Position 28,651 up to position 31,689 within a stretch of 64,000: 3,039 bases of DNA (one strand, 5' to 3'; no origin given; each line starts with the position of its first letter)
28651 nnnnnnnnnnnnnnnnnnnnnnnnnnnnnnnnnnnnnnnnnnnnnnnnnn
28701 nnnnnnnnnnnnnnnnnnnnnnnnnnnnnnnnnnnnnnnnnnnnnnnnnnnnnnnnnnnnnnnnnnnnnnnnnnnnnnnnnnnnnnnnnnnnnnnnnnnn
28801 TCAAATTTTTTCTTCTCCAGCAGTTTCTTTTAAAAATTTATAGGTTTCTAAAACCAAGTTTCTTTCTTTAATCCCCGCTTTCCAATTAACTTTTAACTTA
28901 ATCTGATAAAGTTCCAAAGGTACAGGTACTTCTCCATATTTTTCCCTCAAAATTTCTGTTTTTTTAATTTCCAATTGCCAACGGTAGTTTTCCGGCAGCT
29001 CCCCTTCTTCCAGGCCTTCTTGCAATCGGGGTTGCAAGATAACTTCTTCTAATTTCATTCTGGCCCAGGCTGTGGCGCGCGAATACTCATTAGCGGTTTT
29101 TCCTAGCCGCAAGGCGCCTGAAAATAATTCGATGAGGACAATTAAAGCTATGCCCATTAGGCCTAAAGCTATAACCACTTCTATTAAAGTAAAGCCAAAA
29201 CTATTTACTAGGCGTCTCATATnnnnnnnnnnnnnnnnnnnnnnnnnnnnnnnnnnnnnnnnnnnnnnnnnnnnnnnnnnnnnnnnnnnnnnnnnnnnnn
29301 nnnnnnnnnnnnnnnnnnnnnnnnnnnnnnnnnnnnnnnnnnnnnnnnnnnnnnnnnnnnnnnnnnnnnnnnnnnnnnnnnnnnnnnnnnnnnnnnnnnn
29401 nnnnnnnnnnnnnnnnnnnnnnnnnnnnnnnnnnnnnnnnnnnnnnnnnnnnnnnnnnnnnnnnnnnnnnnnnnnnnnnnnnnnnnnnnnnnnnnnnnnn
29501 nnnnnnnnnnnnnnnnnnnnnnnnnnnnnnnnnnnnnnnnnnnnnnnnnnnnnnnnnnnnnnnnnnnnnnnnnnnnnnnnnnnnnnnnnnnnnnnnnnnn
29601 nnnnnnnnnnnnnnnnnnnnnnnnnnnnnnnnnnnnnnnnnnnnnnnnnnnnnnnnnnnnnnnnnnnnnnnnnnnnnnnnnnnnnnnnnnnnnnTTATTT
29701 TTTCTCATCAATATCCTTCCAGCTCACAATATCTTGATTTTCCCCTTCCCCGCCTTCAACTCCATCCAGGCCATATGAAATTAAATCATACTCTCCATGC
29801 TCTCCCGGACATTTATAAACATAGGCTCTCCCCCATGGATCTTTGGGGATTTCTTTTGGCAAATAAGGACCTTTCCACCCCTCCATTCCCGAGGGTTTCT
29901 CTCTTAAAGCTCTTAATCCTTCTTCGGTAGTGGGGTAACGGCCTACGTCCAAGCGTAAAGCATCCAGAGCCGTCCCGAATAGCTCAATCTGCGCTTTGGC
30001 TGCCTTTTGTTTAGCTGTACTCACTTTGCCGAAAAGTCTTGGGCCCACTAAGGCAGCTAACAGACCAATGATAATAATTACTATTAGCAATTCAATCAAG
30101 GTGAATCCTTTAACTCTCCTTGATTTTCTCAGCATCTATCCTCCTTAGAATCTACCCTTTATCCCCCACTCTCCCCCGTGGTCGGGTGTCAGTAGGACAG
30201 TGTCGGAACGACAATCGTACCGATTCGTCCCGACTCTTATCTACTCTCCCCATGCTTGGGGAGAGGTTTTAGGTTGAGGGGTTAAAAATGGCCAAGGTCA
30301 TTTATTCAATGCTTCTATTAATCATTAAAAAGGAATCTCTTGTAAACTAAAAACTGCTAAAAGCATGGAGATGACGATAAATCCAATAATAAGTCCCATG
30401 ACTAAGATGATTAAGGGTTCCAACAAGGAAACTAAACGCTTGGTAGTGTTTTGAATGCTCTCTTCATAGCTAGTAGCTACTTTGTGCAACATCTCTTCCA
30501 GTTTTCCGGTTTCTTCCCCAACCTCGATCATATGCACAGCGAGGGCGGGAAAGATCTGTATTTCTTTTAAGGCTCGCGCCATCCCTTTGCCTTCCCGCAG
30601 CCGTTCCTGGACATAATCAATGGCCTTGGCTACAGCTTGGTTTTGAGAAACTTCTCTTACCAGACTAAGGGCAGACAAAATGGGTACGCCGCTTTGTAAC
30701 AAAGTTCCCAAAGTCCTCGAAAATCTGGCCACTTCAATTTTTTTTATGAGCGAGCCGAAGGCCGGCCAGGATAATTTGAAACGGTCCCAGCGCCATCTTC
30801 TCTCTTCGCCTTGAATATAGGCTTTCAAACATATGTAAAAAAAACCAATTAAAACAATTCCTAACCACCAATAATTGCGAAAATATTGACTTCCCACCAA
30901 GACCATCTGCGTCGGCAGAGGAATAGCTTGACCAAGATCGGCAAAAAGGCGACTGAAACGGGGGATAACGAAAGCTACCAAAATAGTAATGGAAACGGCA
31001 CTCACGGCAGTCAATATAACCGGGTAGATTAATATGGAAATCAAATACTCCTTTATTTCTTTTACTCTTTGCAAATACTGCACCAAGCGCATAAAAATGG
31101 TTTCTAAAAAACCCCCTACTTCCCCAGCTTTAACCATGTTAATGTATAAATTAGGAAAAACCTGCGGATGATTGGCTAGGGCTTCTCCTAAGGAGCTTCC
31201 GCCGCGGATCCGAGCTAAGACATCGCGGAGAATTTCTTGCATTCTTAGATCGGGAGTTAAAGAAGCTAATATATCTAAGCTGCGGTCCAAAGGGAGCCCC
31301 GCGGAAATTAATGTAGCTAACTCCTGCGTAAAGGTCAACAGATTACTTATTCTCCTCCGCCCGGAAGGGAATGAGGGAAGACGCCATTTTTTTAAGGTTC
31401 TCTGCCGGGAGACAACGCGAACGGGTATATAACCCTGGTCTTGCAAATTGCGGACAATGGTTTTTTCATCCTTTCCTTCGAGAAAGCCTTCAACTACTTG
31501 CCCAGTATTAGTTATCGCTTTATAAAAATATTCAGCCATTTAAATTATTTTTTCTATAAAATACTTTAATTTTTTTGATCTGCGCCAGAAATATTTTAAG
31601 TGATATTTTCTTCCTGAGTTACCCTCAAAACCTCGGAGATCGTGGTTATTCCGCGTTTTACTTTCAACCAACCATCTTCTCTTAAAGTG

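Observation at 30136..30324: MITE copy occupies the entire gspG-gspF intergenic region inside the type II secretion operon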

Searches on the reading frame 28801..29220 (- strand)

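Call 3: search_protein_families(library=pfam, proteins=[window:28801-29220:-])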
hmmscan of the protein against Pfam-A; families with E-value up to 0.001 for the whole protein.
window:28801-29220:- (139 aa): 1 family
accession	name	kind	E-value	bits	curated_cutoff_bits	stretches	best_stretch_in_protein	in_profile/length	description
PF07963.17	N_methyl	-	0.00017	21.5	21.2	1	6-29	3-26/27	Prokaryotic N-terminal methylation motif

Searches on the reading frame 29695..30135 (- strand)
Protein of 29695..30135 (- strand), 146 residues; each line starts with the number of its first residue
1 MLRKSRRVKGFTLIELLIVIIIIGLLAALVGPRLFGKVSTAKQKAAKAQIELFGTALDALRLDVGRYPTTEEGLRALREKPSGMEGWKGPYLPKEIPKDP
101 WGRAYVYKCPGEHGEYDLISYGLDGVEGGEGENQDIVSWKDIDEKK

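Call 3: search_protein_families(library=pfam, proteins=[window:29695-30135:-])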
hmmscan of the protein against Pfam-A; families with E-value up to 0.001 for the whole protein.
window:29695-30135:- (146 aa): 2 families
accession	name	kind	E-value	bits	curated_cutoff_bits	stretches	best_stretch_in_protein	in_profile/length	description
PF08334.16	T2SSG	-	4e-41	139.9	21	1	33-139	1-108/108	Type II secretion system (T2SS), protein G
PF07963.17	N_methyl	-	4.3e-08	32.8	21.2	1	6-30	2-26/27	Prokaryotic N-terminal methylation motif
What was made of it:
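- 29695..30135 (-): gspG (major pseudopilin) coding sequence. Pfam T2SSG, E 4e-41, and N_methyl (call 3).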

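Call 27: find_encoding_contigs(protein=window:29695-30135:-, flank=1500, max_places=10)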
Protein window:29695-30135:- (146 aa): 23 contigs read that carry it; 10 places shown.
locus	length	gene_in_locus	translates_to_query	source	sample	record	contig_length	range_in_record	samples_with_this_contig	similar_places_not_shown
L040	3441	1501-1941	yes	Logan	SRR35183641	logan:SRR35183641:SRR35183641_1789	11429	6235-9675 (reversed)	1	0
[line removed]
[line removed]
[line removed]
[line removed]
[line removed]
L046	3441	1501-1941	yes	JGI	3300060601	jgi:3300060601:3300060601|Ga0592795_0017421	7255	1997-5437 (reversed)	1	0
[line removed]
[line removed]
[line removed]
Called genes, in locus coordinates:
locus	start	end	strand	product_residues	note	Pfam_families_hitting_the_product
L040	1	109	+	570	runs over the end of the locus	PF05157:MshEN, PF00437:T2SSE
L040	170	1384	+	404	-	PF28597:T2SSF_N, PF00482:T2SSF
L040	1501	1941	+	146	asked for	PF07963:N_methyl, PF08334:T2SSG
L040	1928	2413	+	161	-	PF07963:N_methyl (weak)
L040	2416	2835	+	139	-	-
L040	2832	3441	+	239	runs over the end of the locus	PF07963:N_methyl (weak)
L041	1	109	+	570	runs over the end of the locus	PF05157:MshEN, PF00437:T2SSE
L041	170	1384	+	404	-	PF28597:T2SSF_N, PF00482:T2SSF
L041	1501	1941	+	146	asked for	PF07963:N_methyl, PF08334:T2SSG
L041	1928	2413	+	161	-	PF07963:N_methyl (weak)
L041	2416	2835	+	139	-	-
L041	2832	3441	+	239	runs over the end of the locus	PF07963:N_methyl (weak)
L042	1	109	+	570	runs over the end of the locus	PF05157:MshEN, PF00437:T2SSE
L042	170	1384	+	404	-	PF28597:T2SSF_N, PF00482:T2SSF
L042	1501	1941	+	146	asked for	PF07963:N_methyl, PF08334:T2SSG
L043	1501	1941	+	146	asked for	PF07963:N_methyl, PF08334:T2SSG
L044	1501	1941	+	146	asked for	PF07963:N_methyl, PF08334:T2SSG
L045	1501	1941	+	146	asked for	PF07963:N_methyl, PF08334:T2SSG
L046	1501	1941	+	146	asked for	PF07963:N_methyl, PF08334:T2SSG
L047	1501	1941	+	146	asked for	PF07963:N_methyl, PF08334:T2SSG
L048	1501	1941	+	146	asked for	PF07963:N_methyl, PF08334:T2SSG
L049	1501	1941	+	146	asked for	PF07963:N_methyl, PF08334:T2SSG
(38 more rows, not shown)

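Call 54: find_encoding_contigs(protein=window:29695-30135:-, flank=10000, max_places=10)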
Protein window:29695-30135:- (146 aa): 22 contigs read that carry it; 10 places shown.
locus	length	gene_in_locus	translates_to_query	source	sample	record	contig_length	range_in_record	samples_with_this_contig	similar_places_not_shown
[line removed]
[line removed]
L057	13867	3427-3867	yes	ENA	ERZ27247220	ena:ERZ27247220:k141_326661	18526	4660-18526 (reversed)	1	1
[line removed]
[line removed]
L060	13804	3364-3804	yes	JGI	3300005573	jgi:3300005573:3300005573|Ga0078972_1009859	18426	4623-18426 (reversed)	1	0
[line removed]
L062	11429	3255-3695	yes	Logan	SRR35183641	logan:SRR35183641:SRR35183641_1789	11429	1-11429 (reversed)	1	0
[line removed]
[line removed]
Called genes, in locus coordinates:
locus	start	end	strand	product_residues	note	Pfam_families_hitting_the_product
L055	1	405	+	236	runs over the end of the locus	PF00005:ABC_tran, PF13304:AAA_21 (weak)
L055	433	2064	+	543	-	PF00501:AMP-binding, PF13193:AMP-binding_C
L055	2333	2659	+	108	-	-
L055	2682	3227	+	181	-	PF01035:DNA_binding_1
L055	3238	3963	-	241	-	PF00881:Nitroreductase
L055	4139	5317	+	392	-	PF00850:Hist_deacetyl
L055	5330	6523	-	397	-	PF07690:MFS_1, PF12832:MFS_1_like, PF00083:Sugar_tr (weak), PF07690:MFS_1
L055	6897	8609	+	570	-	PF05157:MshEN, PF00437:T2SSE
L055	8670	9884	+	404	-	PF28597:T2SSF_N, PF00482:T2SSF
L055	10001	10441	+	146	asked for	PF07963:N_methyl, PF08334:T2SSG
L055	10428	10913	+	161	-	PF07963:N_methyl (weak)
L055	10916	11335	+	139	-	-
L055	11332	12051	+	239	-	PF07963:N_methyl (weak)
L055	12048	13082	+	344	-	PF12836:HHH_3 (faint), PF21687:T2SSK_1st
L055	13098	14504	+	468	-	PF11104:PilM_2, PF05137:PilN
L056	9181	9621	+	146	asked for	PF07963:N_methyl, PF08334:T2SSG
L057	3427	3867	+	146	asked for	PF07963:N_methyl, PF08334:T2SSG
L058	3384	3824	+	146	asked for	PF07963:N_methyl, PF08334:T2SSG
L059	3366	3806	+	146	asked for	PF07963:N_methyl, PF08334:T2SSG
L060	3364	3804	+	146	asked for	PF07963:N_methyl, PF08334:T2SSG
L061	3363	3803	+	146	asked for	PF07963:N_methyl, PF08334:T2SSG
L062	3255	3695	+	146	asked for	PF07963:N_methyl, PF08334:T2SSG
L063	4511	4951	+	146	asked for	PF07963:N_methyl, PF08334:T2SSG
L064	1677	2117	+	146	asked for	PF07963:N_methyl, PF08334:T2SSG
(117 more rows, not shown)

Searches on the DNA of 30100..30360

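Call 28: search_rna_families(source=window, start=30100, end=30360, threshold=evalue, max_evalue=5)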
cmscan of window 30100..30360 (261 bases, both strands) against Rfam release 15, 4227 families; matches with E-value up to 5: 4.
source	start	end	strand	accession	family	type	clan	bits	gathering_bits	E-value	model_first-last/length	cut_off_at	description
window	30218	30296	+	RF00736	mir-320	Gene; miRNA;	-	16.1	55.5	0.4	1-76/76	no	mir-320 microRNA precursor family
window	30119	30150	-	RF03001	leuA-Halobacteria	Cis-reg;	-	13.9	47.9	1.3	1-53/53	no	leuA-Halobacteria RNA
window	30286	30308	-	RF02089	CLRN1-AS1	Gene; lncRNA;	-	10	48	3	57-79/79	no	CLRN1 antisense RNA 1 conserved region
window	30110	30200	+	RF02706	TeloSII_ncR30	Gene; sRNA;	-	10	86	3.9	29-226/226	no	TeloSII non coding RNA 30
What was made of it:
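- On Curated RNA family (Rfam 15): Only noise at E >= 0.4 in the spacer (call 28).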

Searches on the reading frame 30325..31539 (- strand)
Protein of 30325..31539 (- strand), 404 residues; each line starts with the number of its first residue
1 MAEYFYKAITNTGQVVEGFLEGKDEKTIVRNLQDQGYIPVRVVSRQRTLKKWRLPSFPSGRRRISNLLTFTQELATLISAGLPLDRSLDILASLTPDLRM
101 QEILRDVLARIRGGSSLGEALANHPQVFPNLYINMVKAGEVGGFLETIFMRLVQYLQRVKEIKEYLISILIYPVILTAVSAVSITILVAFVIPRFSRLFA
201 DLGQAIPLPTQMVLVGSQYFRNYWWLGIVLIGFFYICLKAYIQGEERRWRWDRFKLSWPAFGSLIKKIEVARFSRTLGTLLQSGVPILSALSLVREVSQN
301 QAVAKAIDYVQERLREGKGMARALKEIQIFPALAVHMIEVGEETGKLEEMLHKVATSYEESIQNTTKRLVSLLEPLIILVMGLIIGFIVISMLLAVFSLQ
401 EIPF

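Call 3: search_protein_families(library=pfam, proteins=[window:30325-31539:-])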
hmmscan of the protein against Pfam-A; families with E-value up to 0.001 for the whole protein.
window:30325-31539:- (404 aa): 1 family
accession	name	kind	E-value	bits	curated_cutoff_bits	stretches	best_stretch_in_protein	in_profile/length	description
PF00482.28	T2SSF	-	2.9e-60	202.2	25.2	2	273-394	1-124/125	Type II secretion system (T2SS), protein F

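Call 11: find_encoding_contigs(protein=window:30325-31539:-, flank=3000, max_places=6)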
Protein window:30325-31539:- (404 aa): 5 contigs read that carry it; 2 places shown.
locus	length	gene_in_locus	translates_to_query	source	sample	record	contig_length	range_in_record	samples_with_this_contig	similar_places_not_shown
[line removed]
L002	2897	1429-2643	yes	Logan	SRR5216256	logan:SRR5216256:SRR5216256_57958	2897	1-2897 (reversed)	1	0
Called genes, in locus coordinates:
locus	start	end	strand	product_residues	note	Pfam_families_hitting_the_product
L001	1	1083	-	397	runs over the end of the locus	PF07690:MFS_1, PF12832:MFS_1_like (weak), PF13347:MFS_2 (weak), PF00083:Sugar_tr (weak), PF07690:MFS_1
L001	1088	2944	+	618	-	PF05157:MshEN, PF00437:T2SSE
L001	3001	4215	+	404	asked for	PF28597:T2SSF_N, PF00482:T2SSF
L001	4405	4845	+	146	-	PF07963:N_methyl, PF08334:T2SSG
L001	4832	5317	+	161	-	PF07963:N_methyl (weak)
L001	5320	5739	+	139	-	-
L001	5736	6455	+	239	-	PF07963:N_methyl (weak)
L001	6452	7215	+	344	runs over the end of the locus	PF12836:HHH_3 (faint), PF21687:T2SSK_1st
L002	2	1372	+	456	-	?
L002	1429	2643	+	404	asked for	PF28597:T2SSF_N, PF00482:T2SSF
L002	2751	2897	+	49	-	?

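Call 17: find_related_loci(query=window:30325-31539:-, collection=genome_contigs, flank=4000)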
Query window:30325-31539:- (404 aa) in genome_contigs; peptide patterns used: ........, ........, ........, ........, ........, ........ (x = any residue, [..] = any of these).
206 stretches matched a pattern; 23 encode a relative of the query (tblastn E <= 1e-3); 23 distinct loci.
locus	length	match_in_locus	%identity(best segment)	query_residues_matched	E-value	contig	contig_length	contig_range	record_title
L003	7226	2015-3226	91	1-404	0e+0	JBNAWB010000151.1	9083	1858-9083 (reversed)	MAG: Thermodesulfobacteriota bacterium isolate Kamch4342-D-MF-053 bin28.fa-151, whole genome shotgun sequence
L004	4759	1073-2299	38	1-404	2e-96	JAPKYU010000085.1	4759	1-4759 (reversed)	MAG: Acidobacteria bacterium isolate LacPavin_0920_SED5_MAG_65_11 LacPavin_0920_SED5_scaffold_730560, whole genome shotg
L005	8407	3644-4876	36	1-401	6e-81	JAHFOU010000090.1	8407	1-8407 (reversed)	MAG: Planctomycetota bacterium isolate nzgw510 NODE_14888_length_8408_cov_2.487631, whole genome shotgun sequence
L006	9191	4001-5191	32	4-399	8e-67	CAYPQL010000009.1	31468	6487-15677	MAG TPA_asm: uncultured Candidatus Saccharibacteria bacterium isolate SRP256446_co1_206 genome assembly, contig: NODE_27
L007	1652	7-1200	31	4-401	2e-67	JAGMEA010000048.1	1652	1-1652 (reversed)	MAG: Candidatus Babeliales bacterium isolate RS_18_31 ZL530.bin.31.fa_48, whole genome shotgun sequence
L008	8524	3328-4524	30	3-401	6e-63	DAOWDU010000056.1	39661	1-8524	MAG TPA_asm: bacterium isolate CSMAG_1921 CSMAG_1921_k141_6339556_length_39661_cov_33.0007, whole genome shotgun sequenc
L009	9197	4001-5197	30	1-401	5e-61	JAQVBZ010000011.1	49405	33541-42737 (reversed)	MAG: Candidatus Paceibacterota bacterium isolate STD2_77 NODE_2360_length_49405_cov_5.538415_Sandtown_D2, whole genome s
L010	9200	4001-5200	31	1-401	6e-60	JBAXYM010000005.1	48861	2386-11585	MAG: Patescibacteria group bacterium isolate SO_2016_CLC_T1_18 scaffold00205_PH3_Jul14_2016, whole genome shotgun sequen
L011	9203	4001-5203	29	1-399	3e-60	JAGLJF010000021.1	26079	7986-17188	MAG: Candidatus Paceibacterota bacterium isolate RS_3_34 ROV157_3.bin.34.fa_21, whole genome shotgun sequence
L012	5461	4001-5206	31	1-401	2e-59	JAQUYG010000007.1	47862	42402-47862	MAG: Candidatus Paceibacterota bacterium isolate STD2_231 NODE_2502_length_47862_cov_6.371426_Sandtown_D2, whole genome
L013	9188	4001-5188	32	4-399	2e-59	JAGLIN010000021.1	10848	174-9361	MAG: Candidatus Parcubacteria bacterium isolate RS_2_6 ROV157_2.bin.6.fa_21, whole genome shotgun sequence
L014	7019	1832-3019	30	4-399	3e-59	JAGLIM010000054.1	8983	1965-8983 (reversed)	MAG: Candidatus Paceibacterota bacterium isolate RS_2_5 ROV157_2.bin.5.fa_54, whole genome shotgun sequence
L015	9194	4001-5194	30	3-399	1e-58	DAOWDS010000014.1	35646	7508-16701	MAG TPA_asm: Candidatus Moraniibacteriota bacterium isolate CSMAG_1919 CSMAG_1919_k141_2140227_length_35646_cov_10.0000,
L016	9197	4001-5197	31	3-401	3e-59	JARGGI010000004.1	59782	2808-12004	MAG: Patescibacteria group bacterium isolate C14-28 NODE_4_length_59782_cov_19.756335, whole genome shotgun sequence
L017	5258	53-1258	30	1-399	2e-58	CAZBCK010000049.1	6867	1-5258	MAG TPA_asm: uncultured Candidatus Saccharibacteria bacterium isolate binchicken_co256_1022 genome assembly, contig: NOD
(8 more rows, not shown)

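Call 38: find_homologous_proteins(query=window:30325-31539:-, max_evalue=1e-60)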
Query window:30325-31539:- (404 aa): 7874 proteins with E <= 1e-60 among 8000 candidates; the best 120 are listed.
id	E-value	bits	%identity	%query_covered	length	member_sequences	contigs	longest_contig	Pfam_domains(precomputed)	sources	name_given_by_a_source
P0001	2.1e-256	868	100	100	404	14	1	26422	PF00482.29,PF28597.1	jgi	-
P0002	1.8e-233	793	89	100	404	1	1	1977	PF00482.29,PF28597.1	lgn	-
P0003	5.7e-233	791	89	100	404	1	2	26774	PF00482.29,PF28597.1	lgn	-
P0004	2.8e-231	786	88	100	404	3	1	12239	PF00482.29,PF28597.1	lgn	-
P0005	5.5e-226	768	87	100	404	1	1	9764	PF00482.29,PF28597.1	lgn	-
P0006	7.3e-226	768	87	100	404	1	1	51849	PF00482.29,PF28597.1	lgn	-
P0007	1.1e-212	725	81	100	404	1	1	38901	PF00482.29,PF28597.1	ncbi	-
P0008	9.0e-207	705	79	100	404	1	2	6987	PF00482.29,PF28597.1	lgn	-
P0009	5.6e-204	696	76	100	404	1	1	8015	PF00482.29,PF28597.1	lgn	-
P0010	8.0e-195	666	74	100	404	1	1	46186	PF00482.29,PF28597.1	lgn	-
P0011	4.8e-173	594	67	100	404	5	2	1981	PF00482.29,PF28597.1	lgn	-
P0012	3.0e-172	591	67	100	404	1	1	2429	PF00482.29,PF28597.1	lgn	-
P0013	6.8e-171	587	66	100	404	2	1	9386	PF00482.29,PF28597.1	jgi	jgi:type II secretion system protein F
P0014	7.0e-171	587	67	100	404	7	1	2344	PF00482.29,PF28597.1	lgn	-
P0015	3.9e-170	584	66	100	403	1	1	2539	PF00482.29,PF28597.1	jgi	-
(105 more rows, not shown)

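Call 39: find_encoding_contigs(protein=P0003, flank=1200, max_places=2)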
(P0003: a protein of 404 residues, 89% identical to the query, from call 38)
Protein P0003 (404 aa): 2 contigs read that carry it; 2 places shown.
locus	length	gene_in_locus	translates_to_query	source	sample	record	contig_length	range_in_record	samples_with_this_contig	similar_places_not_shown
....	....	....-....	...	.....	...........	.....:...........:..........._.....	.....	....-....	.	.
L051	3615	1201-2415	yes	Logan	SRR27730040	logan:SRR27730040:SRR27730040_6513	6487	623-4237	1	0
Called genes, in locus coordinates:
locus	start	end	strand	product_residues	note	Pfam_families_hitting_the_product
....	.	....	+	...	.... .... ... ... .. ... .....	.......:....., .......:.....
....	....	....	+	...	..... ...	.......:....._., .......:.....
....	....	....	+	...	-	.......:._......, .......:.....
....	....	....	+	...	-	-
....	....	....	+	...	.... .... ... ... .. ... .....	-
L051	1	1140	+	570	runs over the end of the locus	PF05157:MshEN, PF00437:T2SSE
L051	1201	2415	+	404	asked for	PF28597:T2SSF_N, PF00482:T2SSF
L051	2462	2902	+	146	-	PF07963:N_methyl, PF08334:T2SSG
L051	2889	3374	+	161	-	-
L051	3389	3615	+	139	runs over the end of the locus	-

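Call 40: find_encoding_contigs(protein=P0006, flank=1200, max_places=2)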
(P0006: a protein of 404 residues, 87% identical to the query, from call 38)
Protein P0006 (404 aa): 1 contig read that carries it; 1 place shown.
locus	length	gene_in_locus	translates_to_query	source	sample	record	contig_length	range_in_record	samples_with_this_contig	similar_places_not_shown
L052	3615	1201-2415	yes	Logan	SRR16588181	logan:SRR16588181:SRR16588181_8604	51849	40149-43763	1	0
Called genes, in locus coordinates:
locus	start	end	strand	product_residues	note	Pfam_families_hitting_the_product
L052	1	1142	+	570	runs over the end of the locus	PF05157:MshEN, PF00437:T2SSE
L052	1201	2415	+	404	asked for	PF28597:T2SSF_N, PF00482:T2SSF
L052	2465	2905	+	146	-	PF07963:N_methyl (weak), PF08334:T2SSG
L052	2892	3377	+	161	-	PF07963:N_methyl (faint)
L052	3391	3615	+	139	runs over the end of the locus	PF07963:N_methyl (weak)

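Call 41: find_encoding_contigs(protein=P0007, flank=1200, max_places=2)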
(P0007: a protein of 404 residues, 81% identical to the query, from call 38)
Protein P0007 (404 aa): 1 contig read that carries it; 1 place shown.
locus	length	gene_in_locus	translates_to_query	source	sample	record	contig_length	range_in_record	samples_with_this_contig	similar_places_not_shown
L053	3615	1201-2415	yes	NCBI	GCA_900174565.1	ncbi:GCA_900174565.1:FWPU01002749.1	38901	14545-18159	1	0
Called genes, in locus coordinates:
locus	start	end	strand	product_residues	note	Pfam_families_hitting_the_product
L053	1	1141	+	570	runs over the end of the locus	PF05157:MshEN, PF00437:T2SSE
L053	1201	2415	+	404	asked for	PF28597:T2SSF_N, PF00482:T2SSF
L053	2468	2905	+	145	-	PF07963:N_methyl, PF08334:T2SSG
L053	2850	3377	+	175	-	-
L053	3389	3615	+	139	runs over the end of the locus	PF07963:N_methyl (weak)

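Call 42: find_encoding_contigs(protein=P0010, flank=1200, max_places=2)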
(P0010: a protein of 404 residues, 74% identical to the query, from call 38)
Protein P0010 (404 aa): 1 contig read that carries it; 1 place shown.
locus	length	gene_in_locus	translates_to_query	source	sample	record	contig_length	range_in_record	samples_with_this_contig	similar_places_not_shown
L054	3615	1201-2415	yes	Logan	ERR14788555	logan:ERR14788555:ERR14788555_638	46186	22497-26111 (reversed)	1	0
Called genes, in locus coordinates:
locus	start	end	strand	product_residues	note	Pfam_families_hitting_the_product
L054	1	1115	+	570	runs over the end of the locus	PF05157:MshEN, PF00437:T2SSE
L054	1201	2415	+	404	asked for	PF28597:T2SSF_N, PF00482:T2SSF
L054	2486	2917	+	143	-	PF07963:N_methyl, PF08334:T2SSG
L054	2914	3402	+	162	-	PF07963:N_methyl (weak)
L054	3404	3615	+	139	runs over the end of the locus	PF07963:N_methyl (weak)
